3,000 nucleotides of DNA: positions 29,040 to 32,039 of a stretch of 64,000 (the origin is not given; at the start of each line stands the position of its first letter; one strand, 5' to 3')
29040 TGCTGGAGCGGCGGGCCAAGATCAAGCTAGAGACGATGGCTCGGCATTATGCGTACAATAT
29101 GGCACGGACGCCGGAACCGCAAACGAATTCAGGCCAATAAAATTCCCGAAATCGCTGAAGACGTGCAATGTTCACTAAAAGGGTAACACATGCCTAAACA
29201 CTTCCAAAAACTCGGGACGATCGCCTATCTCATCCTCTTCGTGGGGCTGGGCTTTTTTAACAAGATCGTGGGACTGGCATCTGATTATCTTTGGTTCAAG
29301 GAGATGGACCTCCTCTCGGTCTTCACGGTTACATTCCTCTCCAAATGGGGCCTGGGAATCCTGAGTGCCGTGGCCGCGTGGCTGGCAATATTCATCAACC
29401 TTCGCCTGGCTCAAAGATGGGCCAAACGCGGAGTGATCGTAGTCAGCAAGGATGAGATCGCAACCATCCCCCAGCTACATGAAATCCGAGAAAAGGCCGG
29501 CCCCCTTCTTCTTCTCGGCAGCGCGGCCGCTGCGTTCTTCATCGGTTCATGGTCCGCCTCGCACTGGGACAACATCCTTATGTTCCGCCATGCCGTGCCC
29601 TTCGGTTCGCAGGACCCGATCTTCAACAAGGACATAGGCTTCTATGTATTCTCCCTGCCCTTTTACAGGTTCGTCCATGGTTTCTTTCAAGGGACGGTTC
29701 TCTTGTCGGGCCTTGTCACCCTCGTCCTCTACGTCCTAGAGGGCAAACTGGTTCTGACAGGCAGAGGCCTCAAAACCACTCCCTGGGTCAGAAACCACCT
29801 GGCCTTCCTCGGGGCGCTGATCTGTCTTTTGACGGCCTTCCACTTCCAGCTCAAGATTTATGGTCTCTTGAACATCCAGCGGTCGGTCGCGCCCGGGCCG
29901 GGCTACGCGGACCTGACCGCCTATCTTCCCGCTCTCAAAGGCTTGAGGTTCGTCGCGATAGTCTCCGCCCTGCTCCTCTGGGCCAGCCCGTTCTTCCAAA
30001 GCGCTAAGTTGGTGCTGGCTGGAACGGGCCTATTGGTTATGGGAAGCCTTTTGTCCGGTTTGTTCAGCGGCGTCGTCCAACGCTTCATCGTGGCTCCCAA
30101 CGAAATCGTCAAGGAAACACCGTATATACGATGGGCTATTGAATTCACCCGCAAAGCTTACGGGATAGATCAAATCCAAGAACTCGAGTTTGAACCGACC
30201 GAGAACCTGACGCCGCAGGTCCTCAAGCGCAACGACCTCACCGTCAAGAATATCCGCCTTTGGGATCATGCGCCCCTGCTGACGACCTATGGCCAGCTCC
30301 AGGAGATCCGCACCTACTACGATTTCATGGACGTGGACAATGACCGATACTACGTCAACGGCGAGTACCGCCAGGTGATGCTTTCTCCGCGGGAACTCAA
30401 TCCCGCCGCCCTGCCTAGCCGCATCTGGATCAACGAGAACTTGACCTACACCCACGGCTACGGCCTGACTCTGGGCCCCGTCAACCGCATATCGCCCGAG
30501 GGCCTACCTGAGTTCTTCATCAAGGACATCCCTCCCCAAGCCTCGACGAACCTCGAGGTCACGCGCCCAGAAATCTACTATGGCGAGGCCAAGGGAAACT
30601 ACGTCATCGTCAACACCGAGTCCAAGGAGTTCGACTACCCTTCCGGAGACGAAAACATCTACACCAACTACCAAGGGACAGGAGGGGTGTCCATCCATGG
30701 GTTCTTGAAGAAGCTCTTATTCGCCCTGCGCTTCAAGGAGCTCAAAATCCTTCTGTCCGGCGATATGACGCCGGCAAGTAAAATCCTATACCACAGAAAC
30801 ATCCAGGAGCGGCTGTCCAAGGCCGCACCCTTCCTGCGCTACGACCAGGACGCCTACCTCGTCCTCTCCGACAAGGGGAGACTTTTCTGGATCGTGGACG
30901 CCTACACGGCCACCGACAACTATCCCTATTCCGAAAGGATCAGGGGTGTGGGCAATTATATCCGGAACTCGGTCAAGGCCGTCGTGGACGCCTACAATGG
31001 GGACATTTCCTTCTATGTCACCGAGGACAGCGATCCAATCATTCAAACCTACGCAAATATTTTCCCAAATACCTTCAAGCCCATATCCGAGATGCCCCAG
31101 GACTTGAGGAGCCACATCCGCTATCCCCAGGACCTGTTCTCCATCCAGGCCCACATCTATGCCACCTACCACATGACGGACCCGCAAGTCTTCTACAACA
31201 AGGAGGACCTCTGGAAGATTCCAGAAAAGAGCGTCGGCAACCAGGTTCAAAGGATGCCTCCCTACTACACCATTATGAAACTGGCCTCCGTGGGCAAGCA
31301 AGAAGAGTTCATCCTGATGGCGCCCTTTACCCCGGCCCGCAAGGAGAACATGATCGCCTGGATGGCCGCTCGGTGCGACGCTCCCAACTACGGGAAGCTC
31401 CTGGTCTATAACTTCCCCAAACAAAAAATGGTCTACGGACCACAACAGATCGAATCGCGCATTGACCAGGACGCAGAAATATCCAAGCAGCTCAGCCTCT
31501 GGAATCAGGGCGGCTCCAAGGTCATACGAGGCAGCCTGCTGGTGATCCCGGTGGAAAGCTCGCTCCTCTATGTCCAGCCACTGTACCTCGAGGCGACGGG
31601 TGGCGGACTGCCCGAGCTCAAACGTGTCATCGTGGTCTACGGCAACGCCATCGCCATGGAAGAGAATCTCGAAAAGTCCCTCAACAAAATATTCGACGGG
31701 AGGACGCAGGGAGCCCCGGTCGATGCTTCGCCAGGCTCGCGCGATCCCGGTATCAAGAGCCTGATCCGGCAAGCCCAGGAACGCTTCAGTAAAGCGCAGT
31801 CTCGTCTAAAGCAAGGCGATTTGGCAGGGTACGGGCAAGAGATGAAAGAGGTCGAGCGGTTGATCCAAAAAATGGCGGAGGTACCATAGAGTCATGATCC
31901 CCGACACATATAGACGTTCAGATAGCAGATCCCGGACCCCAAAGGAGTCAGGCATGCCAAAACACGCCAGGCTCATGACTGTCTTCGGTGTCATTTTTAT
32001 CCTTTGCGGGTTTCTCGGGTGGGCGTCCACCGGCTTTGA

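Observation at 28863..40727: Three copies of one ferredoxin 3' segment bracket two lower-GC gene cassettes (UPF0182; complete Pho regulon)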

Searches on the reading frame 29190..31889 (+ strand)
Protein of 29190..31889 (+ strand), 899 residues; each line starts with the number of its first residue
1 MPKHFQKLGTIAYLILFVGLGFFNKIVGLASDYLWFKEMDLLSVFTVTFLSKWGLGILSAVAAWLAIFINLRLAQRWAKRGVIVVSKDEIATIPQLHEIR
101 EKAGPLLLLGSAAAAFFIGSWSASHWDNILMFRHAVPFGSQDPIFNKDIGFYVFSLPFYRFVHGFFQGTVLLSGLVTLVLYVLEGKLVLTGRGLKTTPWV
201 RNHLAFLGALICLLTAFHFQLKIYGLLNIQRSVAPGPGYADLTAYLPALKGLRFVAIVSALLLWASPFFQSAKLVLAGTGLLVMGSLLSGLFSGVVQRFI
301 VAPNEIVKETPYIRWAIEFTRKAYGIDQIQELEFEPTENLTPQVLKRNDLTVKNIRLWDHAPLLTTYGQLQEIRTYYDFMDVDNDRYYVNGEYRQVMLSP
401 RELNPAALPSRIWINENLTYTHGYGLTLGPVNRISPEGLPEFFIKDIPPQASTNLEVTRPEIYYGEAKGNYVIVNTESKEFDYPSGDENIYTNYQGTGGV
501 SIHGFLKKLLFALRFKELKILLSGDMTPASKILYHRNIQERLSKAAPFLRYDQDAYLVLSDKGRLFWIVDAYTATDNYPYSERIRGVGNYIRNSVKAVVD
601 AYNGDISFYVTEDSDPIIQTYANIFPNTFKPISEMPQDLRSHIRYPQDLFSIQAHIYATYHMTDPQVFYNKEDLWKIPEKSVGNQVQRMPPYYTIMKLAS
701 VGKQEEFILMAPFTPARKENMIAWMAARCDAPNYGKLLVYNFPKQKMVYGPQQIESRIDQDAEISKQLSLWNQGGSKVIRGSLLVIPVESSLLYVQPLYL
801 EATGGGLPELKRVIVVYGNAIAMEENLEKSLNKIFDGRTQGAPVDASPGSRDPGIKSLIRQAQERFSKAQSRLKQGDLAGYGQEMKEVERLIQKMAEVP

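Call 9: search_protein_families(library=pfam, proteins=[window:29190-31889:+], max_evalue=0.01)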
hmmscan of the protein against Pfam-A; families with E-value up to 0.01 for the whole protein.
window:29190-31889:+ (899 aa): 1 family
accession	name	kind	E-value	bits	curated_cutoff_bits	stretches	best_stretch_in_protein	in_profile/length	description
PF03699.18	UPF0182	-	2.4e-293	975.5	27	1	11-771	3-770/770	Uncharacterised protein family (UPF0182)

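Call 69: find_encoding_contigs(protein=window:29190-31889:+, flank=10000, max_places=6)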
Protein window:29190-31889:+ (899 aa): 5 contigs read that carry it; 3 places shown.
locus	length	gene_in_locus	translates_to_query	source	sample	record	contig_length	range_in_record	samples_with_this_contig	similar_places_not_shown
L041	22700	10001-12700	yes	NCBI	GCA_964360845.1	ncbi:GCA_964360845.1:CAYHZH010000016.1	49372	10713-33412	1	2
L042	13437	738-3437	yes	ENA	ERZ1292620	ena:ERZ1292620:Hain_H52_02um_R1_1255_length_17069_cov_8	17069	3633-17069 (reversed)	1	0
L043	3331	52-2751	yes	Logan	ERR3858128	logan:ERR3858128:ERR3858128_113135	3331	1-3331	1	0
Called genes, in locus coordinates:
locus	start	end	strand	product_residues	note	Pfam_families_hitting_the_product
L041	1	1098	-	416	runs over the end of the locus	PF13520:AA_permease_2, PF00324:AA_permease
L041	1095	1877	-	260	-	-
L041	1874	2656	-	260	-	PF03734:YkuD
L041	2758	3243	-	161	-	PF00076:RRM_1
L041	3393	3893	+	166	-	PF00571:CBS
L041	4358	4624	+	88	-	-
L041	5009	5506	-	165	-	PF00011:HSP20, PF17886:ArsA_HSP20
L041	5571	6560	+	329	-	PF09754:PAC2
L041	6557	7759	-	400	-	PF01266:DAO (weak), PF01494:FAD_binding_3, PF05834:Lycopene_cycl (faint), PF13450:NAD_binding_8 (weak)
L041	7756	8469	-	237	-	PF13489:Methyltransf_23 (weak), PF08241:Methyltransf_11, PF08242:Methyltransf_12, PF13649:Methyltransf_25, PF13847:Methyltransf_31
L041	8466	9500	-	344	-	PF00195:Chal_sti_synt_N, PF08392:FAE1_CUT1_RppA, PF02797:Chal_sti_synt_C, PF08541:ACP_syn_III_C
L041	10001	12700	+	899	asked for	PF03699:UPF0182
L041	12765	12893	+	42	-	-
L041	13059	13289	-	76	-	-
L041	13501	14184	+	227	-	PF00072:Response_reg, PF00486:Trans_reg_C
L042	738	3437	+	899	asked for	PF03699:UPF0182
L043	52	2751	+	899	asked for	PF03699:UPF0182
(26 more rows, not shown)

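Call 80: search_protein_representatives(protein=window:29190-31889:+)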
Query: 899 residues. Proteins with E-value up to 0.001 (for the whole library): 11549; up to 1e-10: 7404; up to 1e-30: 2775. The best 150 are listed.
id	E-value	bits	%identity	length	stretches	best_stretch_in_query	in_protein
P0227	0.0e+00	1087.7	56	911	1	11-897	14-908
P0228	6.8e-294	994.0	51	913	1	7-894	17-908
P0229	3.9e-274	928.6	49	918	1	8-896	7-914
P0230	2.3e-272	922.7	50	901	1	20-897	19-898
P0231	1.8e-267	906.5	49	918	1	26-892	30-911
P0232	3.2e-264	895.8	48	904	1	19-897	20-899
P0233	1.7e-257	873.5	49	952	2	25-803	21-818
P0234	4.8e-255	865.4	47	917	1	19-894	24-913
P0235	1.0e-253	861.0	46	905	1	16-897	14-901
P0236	2.8e-253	859.6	47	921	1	27-897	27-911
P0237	5.7e-253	858.5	45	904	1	12-894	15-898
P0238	1.7e-251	853.7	48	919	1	11-893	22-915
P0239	2.5e-250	849.8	48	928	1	9-897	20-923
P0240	3.5e-249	846.0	45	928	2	14-854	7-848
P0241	2.5e-247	839.9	45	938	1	24-894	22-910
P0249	2.0e-238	810.4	61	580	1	7-583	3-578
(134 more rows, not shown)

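Call 81: list_cluster_members(proteins=[P0227, P0228, P0229, P0230, P0231, P0232, P0233, P0234, P0235, P0249])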
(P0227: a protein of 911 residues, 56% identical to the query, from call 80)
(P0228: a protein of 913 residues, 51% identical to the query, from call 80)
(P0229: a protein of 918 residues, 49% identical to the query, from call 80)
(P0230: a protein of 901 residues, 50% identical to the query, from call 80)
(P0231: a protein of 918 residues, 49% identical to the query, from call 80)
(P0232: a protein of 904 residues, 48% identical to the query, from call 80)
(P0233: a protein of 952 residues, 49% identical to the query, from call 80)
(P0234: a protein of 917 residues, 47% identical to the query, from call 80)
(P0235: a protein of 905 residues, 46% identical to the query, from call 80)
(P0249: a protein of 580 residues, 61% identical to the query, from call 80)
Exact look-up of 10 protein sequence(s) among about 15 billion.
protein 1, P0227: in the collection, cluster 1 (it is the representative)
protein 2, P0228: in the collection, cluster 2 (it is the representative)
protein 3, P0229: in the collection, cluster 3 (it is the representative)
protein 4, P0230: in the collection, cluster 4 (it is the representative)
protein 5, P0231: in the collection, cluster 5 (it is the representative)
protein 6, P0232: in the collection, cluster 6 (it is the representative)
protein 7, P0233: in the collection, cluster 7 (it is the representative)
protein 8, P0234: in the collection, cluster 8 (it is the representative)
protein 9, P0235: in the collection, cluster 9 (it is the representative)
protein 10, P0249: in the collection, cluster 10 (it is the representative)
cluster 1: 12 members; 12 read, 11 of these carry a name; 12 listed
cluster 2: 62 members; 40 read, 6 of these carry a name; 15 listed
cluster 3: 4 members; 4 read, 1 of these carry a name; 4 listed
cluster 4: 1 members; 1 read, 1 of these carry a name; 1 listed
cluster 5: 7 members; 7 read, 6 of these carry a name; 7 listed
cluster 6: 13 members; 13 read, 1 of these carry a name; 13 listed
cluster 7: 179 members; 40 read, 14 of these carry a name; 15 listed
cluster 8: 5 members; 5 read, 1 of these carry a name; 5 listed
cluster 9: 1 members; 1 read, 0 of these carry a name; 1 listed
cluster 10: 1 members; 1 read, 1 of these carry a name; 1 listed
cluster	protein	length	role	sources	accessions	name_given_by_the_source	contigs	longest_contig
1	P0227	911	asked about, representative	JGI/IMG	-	uncharacterized membrane protein (UPF0182 family)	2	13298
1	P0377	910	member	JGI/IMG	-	uncharacterized membrane protein (UPF0182 family)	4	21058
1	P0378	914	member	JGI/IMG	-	uncharacterized membrane protein (UPF0182 family)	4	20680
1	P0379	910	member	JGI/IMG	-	uncharacterized membrane protein (UPF0182 family)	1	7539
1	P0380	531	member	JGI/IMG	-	uncharacterized membrane protein (UPF0182 family)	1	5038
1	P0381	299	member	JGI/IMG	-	uncharacterized membrane protein (UPF0182 family)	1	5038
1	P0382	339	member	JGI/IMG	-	uncharacterized membrane protein (UPF0182 family)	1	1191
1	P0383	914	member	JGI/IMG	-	uncharacterized membrane protein (UPF0182 family)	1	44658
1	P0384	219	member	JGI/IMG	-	uncharacterized membrane protein (UPF0182 family)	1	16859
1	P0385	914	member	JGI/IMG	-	uncharacterized membrane protein (UPF0182 family)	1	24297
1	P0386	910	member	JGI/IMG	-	uncharacterized membrane protein (UPF0182 family)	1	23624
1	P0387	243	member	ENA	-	-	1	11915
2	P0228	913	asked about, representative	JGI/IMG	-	-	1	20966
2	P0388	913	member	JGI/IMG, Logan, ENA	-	hypothetical protein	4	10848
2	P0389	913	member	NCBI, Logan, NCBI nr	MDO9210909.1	MAG: UPF0182 family protein [Deltaproteobacteria bacterium] | UPF0182 family protein [Deltaproteobacteria bacterium]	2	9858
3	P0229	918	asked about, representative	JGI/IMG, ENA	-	hypothetical protein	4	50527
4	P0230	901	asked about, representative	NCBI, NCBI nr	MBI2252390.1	MAG: UPF0182 family protein [Armatimonadetes bacterium] | UPF0182 family protein [Armatimonadota bacterium]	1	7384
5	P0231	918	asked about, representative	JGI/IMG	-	uncharacterized membrane protein (UPF0182 family)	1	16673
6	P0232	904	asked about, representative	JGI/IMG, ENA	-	-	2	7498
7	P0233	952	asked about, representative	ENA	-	-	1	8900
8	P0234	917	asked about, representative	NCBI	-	-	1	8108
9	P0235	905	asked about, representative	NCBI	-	-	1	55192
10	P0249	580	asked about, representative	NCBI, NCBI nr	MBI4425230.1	MAG: UPF0182 family protein, partial [Elusimicrobia bacterium] | UPF0182 family protein [Elusimicrobiota bacterium]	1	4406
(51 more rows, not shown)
